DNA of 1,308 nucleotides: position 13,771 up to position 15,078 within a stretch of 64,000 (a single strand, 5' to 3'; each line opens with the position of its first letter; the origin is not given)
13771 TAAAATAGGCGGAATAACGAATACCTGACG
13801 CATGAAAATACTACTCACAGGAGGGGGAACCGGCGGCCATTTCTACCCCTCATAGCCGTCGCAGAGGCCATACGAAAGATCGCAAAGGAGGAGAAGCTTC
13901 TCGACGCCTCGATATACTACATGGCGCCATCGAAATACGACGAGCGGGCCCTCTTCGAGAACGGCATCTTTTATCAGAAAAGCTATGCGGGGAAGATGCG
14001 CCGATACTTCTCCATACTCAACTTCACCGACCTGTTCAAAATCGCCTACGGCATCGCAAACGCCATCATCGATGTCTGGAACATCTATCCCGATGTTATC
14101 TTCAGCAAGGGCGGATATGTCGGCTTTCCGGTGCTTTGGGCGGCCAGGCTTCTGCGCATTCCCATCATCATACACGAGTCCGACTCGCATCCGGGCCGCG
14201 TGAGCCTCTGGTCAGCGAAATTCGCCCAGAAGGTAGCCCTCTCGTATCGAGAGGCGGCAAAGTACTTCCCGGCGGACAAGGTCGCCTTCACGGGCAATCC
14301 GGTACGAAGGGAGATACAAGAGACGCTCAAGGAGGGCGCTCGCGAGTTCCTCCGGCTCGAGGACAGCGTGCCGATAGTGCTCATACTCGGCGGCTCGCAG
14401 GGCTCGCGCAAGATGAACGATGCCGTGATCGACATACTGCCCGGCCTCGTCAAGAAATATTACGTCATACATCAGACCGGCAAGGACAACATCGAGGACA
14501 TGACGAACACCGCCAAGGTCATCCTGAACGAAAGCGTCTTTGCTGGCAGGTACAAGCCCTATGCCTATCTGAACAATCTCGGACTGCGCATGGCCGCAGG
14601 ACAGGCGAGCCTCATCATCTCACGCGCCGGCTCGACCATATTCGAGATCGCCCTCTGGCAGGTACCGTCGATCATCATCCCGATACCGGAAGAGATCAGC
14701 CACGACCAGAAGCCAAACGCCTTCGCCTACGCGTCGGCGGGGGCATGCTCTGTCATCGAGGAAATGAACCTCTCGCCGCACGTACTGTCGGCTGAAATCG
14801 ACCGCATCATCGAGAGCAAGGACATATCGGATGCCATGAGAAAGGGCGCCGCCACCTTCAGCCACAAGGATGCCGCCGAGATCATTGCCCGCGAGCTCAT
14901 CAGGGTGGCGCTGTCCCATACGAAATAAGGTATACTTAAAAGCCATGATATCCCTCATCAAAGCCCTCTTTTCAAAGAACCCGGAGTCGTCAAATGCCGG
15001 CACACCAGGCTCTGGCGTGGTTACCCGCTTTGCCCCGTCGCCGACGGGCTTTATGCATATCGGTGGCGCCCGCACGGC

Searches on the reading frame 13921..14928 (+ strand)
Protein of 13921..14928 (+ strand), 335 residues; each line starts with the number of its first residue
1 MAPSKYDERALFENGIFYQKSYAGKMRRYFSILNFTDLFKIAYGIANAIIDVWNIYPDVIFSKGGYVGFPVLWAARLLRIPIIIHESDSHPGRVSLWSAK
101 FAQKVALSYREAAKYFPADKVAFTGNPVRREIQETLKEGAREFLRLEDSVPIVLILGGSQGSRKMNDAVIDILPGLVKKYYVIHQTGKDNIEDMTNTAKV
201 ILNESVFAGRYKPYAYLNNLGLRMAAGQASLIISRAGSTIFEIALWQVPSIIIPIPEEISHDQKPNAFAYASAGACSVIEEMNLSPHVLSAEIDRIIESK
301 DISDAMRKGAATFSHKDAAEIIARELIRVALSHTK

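Call 96: search_protein_families(library=pfam, proteins=[window:13921-14928:+], max_evalue=0.01)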
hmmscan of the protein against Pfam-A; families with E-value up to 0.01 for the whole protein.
window:13921-14928:+ (335 aa): 3 families
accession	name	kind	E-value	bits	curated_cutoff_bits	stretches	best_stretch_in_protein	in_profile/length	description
PF04101.22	Glyco_tran_28_C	-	1.1e-28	100.8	22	1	152-320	1-164/166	Glycosyltransferase family 28 C-terminal domain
PF03033.26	Glyco_transf_28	-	6.9e-16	59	26.2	1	8-106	40-138/139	Glycosyltransferase family 28 N-terminal domain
PF13579.12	Glyco_trans_4_4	-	0.0013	19.5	29.7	1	57-134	72-144/158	Glycosyl transferase 4-like domain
